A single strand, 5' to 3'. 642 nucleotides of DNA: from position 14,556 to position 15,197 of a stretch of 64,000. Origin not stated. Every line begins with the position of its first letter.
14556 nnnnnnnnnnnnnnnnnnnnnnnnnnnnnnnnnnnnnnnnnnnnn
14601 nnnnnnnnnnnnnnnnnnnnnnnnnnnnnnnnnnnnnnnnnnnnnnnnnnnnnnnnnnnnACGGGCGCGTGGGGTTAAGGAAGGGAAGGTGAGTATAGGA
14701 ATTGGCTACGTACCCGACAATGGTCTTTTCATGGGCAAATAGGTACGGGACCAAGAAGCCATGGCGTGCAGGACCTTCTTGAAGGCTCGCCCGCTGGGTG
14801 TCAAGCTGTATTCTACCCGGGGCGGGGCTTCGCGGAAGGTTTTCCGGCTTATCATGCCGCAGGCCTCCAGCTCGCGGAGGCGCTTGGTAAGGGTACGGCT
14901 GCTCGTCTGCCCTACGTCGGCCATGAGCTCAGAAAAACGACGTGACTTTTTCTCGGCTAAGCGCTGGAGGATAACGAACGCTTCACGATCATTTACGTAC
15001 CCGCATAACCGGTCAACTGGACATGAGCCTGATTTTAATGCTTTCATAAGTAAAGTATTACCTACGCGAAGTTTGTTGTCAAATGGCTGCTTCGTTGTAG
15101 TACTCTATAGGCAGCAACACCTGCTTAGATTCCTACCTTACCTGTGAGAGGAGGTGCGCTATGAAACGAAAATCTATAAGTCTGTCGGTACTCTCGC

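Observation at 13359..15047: Second thioredoxin-reductase paralog lacking the NADPH HRR motif and with CAIC instead of CATC, in an operon with trxA and an HxlR regulator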

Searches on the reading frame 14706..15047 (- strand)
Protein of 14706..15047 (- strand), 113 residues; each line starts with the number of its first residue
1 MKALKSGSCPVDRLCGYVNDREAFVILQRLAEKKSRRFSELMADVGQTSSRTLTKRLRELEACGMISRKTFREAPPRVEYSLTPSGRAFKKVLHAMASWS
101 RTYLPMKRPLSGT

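Call 3: search_protein_families(library=pfam, proteins=[window:14706-15047:-])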
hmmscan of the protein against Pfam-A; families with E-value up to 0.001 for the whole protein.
window:14706-15047:- (113 aa): 3 families
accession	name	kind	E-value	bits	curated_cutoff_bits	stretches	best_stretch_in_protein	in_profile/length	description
PF01638.23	HxlR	-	8.3e-23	80.5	20.8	1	19-106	3-89/91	HxlR-like helix-turn-helix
PF13601.12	HTH_34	-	4.5e-07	30.4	27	1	24-97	3-77/80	Winged helix DNA-binding domain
PF25213.1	HVO_A0261_N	-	0.00055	20.2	35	1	25-93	15-74/86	HVO_A0261 N-terminal domain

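Call 4: search_protein_families(library=ncbifam, proteins=[window:14706-15047:-])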
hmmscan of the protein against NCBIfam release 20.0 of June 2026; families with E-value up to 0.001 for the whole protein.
window:14706-15047:- (113 aa): 2 families
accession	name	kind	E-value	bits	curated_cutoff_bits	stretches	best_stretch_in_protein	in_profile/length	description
NF047364.1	redox_TF_RrpB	exception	1.6e-19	70.1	175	1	8-103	4-103/105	MarR family transcription factor RrpB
NF047367.1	redox_TF_RrpA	exception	1e-14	54.6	185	1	17-102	14-99/101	MarR family transcription factor RrpA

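Call 64: search_solved_structures(query=window:14706-15047:-, max_evalue=0.00001, show_alignments=3)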
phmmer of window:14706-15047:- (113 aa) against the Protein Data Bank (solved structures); distinct sequences matched with E-value up to 0.00001: 14.
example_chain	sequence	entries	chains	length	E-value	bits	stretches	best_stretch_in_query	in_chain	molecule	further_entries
1z7u_A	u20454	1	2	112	3.5e-15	59.3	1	19-109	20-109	hypothetical protein EF0647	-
7kd3_A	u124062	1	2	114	3.9e-14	56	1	2-105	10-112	Putative transcriptional regulator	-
7bze_A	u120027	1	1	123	4.9e-14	55.7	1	8-105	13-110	HTH-type transcriptional activator HxlR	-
7bzd_A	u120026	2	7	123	7.8e-14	55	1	9-105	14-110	HTH-type transcriptional activator HxlR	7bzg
4a5m_A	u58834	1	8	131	1.2e-12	51.2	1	8-102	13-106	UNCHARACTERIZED HTH-TYPE TRANSCRIPTIONAL REGULATOR YYBR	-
1yyv_A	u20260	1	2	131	2.2e-12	50.3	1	7-106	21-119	putative transcriptional regulator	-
4a5n_A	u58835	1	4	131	9.5e-12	48.3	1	10-102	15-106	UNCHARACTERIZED HTH-TYPE TRANSCRIPTIONAL REGULATOR YYBR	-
2hzt_A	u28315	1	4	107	9.9e-12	48.3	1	23-104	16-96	Putative HTH-type transcriptional regulator ytcD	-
2fsw_A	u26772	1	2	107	3.7e-08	36.8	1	7-99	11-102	PG_0823 protein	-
5hs7_A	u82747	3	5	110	5.2e-08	36.3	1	34-103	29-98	HTH-type transcriptional regulator YodB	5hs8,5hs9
4gcv_A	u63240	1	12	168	6.2e-08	36.1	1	4-103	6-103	Putative transcription protein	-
9wvg_C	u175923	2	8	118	8.4e-08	35.6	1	6-101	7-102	Uncharacterized HTH-type transcriptional regulator YdzF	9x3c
4hqm_A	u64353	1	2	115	2.6e-07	34.1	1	32-106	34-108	QsrR protein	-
4hqe_A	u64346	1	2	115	5.9e-07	32.9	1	34-106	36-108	Transcriptional regulator QsrR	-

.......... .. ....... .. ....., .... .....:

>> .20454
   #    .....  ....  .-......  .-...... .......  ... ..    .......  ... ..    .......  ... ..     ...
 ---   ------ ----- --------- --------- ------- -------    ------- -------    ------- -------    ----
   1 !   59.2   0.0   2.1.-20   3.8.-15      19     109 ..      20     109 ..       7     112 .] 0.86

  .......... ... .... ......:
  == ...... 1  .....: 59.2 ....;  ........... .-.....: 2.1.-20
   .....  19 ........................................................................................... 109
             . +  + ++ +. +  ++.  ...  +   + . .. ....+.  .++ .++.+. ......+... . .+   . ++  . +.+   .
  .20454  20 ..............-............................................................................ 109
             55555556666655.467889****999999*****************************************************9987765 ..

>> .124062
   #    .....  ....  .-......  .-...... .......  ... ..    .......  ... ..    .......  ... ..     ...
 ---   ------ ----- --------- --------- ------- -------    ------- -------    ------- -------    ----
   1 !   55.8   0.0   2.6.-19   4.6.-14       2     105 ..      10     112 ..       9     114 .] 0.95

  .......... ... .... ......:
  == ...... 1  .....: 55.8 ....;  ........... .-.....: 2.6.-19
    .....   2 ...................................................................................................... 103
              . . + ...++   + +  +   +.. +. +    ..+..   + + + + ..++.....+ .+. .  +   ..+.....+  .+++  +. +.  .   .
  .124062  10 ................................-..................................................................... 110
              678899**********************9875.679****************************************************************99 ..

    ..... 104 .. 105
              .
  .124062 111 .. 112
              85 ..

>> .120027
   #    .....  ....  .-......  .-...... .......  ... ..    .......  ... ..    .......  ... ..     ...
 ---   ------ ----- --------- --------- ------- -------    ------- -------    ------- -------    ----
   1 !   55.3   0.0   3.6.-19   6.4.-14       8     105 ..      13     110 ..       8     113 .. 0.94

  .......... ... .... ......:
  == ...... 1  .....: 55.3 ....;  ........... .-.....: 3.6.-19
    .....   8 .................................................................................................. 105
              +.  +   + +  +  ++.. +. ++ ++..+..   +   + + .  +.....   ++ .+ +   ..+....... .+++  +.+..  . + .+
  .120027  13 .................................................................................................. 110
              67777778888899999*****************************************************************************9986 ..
